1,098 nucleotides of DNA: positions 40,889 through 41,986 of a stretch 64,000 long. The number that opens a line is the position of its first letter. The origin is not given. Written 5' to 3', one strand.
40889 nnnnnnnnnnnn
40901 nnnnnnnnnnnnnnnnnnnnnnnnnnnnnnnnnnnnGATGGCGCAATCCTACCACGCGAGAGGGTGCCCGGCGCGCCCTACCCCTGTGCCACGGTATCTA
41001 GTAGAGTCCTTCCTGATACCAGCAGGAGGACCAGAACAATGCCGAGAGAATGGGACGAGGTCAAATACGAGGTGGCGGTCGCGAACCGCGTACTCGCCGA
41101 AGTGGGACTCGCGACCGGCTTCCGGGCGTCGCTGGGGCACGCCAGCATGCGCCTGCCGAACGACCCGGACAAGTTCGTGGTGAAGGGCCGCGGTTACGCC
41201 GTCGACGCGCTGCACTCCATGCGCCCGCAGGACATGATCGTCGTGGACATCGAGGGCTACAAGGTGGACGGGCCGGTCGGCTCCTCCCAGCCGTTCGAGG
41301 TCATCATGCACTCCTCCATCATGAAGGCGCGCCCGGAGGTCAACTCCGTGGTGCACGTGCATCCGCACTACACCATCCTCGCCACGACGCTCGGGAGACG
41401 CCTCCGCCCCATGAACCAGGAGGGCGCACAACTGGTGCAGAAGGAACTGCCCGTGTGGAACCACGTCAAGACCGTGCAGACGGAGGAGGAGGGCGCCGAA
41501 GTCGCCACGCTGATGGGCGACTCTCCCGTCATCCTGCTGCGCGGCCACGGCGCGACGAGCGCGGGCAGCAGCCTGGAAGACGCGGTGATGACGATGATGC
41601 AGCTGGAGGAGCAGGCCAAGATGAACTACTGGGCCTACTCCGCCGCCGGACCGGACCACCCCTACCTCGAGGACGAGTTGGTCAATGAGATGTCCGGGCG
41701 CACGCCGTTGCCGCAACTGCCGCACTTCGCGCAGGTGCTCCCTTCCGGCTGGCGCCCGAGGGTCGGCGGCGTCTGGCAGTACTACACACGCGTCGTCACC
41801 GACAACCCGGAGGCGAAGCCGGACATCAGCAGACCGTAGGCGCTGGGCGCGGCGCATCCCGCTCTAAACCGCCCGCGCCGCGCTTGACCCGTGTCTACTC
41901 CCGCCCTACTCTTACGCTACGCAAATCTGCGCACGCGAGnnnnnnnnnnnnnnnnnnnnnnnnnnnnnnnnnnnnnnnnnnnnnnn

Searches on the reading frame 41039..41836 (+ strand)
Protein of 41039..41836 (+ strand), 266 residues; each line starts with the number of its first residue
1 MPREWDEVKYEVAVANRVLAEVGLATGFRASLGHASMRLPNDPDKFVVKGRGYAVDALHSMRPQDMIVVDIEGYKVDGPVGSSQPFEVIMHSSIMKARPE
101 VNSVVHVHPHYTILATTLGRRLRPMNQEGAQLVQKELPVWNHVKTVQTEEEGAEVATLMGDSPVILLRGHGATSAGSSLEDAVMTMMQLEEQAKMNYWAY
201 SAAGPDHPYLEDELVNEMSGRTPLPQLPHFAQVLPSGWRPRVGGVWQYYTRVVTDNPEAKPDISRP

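Call 41: search_protein_families(library=pfam, proteins=[window:41039-41836:+])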
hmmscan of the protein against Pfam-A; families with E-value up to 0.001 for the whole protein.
seq(266 aa): 1 family
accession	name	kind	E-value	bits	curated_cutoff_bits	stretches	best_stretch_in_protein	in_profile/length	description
PF00596.27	Aldolase_II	-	2.1e-34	119.4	22.2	1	11-196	2-182/183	Class II Aldolase and Adducin N-terminal domain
